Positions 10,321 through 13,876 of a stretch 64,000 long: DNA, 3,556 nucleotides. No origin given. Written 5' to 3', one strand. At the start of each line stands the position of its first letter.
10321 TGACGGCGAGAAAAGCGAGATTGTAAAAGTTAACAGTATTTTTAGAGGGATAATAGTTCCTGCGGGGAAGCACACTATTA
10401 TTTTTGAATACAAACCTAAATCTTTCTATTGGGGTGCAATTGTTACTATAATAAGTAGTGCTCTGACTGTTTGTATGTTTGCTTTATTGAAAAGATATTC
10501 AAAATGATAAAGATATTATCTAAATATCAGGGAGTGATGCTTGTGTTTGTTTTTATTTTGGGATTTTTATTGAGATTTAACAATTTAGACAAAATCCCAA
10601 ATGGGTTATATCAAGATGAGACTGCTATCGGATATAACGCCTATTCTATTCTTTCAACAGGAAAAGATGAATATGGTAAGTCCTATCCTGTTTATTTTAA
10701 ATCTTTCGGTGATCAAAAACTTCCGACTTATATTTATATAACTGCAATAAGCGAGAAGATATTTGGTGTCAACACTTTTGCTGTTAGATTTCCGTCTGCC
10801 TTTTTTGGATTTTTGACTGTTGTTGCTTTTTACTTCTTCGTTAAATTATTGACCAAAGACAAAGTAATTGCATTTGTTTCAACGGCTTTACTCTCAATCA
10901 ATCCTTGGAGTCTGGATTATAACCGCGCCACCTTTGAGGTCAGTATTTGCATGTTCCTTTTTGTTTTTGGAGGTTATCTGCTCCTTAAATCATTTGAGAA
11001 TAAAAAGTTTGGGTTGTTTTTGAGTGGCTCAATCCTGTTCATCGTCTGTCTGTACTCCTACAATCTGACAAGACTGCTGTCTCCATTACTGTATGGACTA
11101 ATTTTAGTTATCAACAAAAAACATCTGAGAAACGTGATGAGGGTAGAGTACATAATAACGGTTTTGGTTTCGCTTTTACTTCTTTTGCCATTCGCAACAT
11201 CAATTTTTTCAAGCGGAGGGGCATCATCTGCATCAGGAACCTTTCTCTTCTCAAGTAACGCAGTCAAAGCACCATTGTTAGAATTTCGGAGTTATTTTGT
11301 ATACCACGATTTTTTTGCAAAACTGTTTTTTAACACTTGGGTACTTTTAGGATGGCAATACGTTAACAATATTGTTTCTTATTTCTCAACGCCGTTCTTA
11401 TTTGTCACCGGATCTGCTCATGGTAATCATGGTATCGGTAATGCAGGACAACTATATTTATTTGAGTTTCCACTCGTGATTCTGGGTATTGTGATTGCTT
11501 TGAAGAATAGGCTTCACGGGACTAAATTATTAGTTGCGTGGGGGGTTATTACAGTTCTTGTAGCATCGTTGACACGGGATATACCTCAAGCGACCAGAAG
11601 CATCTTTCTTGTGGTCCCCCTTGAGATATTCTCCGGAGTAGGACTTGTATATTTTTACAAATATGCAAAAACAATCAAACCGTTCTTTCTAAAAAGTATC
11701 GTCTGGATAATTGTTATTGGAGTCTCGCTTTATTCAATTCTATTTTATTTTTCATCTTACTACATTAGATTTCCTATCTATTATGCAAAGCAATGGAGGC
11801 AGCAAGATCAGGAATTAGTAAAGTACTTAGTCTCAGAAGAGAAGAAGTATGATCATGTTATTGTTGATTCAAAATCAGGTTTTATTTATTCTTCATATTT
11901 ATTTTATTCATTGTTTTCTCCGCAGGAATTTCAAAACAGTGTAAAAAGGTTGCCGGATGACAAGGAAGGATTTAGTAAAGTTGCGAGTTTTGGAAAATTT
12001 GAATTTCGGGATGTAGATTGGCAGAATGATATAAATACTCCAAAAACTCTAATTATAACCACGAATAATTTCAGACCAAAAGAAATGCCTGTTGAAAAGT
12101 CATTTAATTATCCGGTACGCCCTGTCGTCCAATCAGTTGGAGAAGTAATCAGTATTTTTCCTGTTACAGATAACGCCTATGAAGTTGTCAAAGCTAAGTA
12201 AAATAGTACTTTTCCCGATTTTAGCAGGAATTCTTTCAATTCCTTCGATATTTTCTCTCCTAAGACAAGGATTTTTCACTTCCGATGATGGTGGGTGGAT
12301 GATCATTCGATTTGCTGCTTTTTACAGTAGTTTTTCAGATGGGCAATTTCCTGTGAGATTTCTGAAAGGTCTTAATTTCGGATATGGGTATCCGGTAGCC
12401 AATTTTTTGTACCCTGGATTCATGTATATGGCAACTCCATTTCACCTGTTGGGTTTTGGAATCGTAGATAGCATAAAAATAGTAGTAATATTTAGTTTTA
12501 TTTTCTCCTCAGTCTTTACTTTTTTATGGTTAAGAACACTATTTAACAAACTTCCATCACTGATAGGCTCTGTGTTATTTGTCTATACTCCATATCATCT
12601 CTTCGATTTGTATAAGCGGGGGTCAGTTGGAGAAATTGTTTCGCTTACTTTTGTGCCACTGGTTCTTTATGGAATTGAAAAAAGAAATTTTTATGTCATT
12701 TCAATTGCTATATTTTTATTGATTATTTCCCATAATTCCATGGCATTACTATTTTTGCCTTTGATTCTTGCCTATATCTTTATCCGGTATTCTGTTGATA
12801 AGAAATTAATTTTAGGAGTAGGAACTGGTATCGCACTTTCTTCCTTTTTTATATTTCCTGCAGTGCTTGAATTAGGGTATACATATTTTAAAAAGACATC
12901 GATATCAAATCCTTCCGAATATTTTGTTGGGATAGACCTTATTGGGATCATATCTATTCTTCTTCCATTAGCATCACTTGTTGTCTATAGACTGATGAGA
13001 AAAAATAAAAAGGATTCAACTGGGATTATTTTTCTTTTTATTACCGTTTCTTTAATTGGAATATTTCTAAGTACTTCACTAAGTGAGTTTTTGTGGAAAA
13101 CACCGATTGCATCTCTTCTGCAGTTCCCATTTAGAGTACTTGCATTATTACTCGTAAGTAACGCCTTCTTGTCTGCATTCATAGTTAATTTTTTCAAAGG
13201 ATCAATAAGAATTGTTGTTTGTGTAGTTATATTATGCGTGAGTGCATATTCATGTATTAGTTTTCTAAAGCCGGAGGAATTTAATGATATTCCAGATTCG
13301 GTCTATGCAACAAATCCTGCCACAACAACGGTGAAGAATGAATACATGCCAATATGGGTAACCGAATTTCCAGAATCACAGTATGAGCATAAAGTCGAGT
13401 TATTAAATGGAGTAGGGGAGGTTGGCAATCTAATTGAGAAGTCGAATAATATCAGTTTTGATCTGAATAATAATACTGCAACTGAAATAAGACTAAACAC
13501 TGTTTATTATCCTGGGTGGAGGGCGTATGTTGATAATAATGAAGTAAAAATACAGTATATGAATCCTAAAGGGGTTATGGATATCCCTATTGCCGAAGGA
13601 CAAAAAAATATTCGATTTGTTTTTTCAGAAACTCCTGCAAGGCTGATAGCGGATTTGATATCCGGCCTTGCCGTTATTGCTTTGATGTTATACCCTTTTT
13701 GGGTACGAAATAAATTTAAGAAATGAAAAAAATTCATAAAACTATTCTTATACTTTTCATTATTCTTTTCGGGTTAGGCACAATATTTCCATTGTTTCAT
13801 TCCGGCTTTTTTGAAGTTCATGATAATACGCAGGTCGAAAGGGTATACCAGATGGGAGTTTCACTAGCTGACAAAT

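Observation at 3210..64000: ~61-kb glycosylation supercluster with about 22 GT-C-like membrane proteins in at least five paralogous families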

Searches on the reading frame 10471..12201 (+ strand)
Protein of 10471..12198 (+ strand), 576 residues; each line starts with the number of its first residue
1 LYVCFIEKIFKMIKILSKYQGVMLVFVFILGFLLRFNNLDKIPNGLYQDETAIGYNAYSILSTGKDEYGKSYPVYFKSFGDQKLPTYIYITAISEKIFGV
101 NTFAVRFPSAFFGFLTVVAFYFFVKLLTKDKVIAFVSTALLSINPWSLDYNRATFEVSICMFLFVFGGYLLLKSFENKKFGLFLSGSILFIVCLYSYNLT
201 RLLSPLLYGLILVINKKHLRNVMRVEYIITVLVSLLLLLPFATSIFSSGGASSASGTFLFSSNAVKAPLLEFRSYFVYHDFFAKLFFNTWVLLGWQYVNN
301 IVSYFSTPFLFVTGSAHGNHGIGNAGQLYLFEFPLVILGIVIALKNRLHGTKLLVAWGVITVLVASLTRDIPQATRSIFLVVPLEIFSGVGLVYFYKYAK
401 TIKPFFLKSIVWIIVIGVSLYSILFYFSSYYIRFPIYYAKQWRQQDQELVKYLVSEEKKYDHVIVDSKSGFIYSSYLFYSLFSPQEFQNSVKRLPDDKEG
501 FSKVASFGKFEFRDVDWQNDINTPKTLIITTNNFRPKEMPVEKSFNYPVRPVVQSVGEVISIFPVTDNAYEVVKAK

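Call 4: search_protein_families(library=pfam, proteins=[window:10471-12198:+], max_evalue=0.01)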
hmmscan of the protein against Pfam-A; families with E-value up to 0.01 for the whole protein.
window:10471-12198:+ (576 aa): 2 families
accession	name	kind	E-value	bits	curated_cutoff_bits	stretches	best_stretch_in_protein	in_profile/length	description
PF13231.12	PMT_2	-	1.2e-09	39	26.1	1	85-241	4-157/160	Dolichyl-phosphate-mannose-protein mannosyltransferase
PF02366.24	PMT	-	8.6e-07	29.2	22.7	1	27-242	3-231/245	Dolichyl-phosphate-mannose-protein mannosyltransferase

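Call 48: find_encoding_contigs(protein=window:10504-12201:+, flank=6000, max_places=6)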
Protein window:10504-12201:+ (565 aa): 3 contigs read that carry it; 1 place shown.
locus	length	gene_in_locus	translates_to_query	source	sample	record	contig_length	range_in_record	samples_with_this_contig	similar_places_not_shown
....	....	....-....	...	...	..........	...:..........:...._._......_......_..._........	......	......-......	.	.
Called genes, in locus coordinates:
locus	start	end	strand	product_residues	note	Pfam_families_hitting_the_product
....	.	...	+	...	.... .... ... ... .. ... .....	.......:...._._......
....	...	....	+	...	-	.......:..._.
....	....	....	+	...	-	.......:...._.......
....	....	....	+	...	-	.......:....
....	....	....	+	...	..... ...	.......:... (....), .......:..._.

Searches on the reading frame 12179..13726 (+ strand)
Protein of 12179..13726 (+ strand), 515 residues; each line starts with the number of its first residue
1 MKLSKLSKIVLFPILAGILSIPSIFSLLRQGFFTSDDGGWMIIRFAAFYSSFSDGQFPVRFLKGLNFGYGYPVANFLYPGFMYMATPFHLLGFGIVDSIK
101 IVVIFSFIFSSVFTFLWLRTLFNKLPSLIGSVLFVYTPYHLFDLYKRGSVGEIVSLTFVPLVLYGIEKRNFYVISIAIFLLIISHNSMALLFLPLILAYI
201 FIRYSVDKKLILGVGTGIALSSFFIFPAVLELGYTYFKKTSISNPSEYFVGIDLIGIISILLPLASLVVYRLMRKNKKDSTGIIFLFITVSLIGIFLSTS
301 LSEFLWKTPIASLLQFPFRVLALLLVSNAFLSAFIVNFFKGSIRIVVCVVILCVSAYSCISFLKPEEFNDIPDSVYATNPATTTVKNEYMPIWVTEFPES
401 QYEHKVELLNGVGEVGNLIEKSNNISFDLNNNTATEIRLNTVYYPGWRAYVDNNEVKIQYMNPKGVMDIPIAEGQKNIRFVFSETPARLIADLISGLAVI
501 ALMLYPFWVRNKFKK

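Call 4: search_protein_families(library=pfam, proteins=[window:12179-13723:+], max_evalue=0.01)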
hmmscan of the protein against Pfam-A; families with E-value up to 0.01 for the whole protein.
window:12179-13723:+ (515 aa): 2 families
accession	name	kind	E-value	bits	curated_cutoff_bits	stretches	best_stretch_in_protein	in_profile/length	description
PF10131.15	PTPS_related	-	0.00046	19.2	26.4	1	98-368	25-312/621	6-pyruvoyl-tetrahydropterin synthase related domain; membrane protein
PF14897.12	EpsG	-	0.0016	18.1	30.1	1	79-363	48-313/326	EpsG family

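Call 46: find_encoding_contigs(protein=window:12179-13726:+, flank=10000, max_places=6)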
Protein window:12179-13726:+ (515 aa): 3 contigs read that carry it; 1 place shown.
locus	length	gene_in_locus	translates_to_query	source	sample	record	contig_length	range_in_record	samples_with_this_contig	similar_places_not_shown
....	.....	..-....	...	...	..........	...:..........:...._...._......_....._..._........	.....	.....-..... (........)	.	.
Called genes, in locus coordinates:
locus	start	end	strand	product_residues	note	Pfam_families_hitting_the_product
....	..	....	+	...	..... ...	-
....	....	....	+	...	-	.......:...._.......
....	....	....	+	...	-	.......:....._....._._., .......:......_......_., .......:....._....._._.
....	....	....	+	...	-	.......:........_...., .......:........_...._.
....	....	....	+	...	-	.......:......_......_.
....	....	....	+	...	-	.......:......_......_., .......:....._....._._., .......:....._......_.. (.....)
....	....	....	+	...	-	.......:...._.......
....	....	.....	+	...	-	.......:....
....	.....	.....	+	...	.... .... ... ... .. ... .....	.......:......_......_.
